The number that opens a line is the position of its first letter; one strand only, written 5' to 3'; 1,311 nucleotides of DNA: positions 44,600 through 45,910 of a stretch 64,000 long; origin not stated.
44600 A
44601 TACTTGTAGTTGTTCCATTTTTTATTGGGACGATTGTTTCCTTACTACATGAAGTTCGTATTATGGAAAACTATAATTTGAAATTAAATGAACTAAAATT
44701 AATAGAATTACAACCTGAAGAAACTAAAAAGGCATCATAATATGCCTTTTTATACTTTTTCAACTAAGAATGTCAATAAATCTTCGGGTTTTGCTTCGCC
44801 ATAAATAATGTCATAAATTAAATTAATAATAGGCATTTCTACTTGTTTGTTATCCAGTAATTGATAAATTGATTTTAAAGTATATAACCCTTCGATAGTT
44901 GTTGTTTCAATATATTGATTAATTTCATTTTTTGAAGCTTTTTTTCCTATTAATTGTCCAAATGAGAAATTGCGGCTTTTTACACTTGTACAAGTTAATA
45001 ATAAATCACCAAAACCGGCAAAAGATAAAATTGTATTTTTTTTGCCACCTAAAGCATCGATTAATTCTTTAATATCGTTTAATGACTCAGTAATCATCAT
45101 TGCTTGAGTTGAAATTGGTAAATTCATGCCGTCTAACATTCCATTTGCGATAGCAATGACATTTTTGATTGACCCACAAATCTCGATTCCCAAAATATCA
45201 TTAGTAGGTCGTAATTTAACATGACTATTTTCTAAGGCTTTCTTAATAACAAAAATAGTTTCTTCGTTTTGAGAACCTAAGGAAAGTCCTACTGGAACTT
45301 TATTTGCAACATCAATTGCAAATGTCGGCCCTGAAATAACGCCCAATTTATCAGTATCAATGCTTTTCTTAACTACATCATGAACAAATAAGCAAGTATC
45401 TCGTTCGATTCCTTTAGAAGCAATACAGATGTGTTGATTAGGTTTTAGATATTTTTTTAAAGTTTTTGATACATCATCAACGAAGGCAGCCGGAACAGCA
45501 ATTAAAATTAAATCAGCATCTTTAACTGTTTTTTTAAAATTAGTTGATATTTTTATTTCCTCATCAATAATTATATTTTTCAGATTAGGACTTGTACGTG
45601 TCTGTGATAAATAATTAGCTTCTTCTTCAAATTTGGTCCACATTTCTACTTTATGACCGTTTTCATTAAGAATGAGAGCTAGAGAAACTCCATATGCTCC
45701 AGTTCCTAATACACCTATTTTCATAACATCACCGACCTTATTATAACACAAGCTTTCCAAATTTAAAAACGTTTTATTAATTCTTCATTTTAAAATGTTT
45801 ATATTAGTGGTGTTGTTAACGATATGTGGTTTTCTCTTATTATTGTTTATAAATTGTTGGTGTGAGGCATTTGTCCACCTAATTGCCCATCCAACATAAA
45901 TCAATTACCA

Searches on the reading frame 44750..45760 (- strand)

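Call 57: search_protein_families(library=ncbifam, proteins=[window:44750-45760:-], max_evalue=1e-10)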
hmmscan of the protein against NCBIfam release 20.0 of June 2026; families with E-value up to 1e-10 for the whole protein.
window:44750-45760:- (336 aa): 14 families
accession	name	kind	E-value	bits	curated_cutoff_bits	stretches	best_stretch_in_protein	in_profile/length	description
NF000942.0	PRK00094.1-4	subfamily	1.8e-89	300.3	257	1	13-334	3-326/334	NAD(P)H-dependent glycerol-3-phosphate dehydrogenase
NF000941.0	PRK00094.1-3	equivalog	6.8e-79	265.5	423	1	13-334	2-326/336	NAD(P)H-dependent glycerol-3-phosphate dehydrogenase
NF000940.0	PRK00094.1-2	subfamily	1.8e-76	257.8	202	1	13-334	1-322/330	NAD(P)H-dependent glycerol-3-phosphate dehydrogenase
NF000939.0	PRK00094.1-1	equivalog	5.5e-68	229.5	473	1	13-329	6-324/339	NAD(P)H-dependent glycerol-3-phosphate dehydrogenase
NF000946.0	PRK00094.2-4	equivalog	3.3e-66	223.6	455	1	13-333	5-325/342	NAD(P)H-dependent glycerol-3-phosphate dehydrogenase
NF011213.0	PRK14620.1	equivalog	5.3e-63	213.2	478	1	13-332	1-324/326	NAD(P)H-dependent glycerol-3-phosphate dehydrogenase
NF011212.0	PRK14619.1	equivalog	1.7e-55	188.4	377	1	72-334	39-301/309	NAD(P)H-dependent glycerol-3-phosphate dehydrogenase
NF000944.0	PRK00094.2-2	equivalog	2.3e-55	187.9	603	1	12-327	20-334/371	NAD(P)H-dependent glycerol-3-phosphate dehydrogenase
NF000947.0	PRK00094.2-5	equivalog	7.9e-55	186.5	251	1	12-323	4-318/323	NAD(P)H-dependent glycerol-3-phosphate dehydrogenase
NF000943.0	PRK00094.2-1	equivalog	3.9e-52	177.7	400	1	13-330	1-291/296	NAD(P)H-dependent glycerol-3-phosphate dehydrogenase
NF011211.0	PRK14618.1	equivalog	7.7e-52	176.5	489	1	12-334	4-322/328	NAD(P)H-dependent glycerol-3-phosphate dehydrogenase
TIGR03376.1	glycerol3P_DH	equivalog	2.7e-49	168.1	285.5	1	14-330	1-340/342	glycerol-3-phosphate dehydrogenase (NAD(+))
NF009098.0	PRK12439.1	equivalog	1.7e-48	165.7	436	1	13-330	8-325/341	NAD(P)H-dependent glycerol-3-phosphate dehydrogenase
NF000945.0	PRK00094.2-3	equivalog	2.3e-43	149.2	491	1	13-332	1-347/352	NAD(P)H-dependent glycerol-3-phosphate dehydrogenase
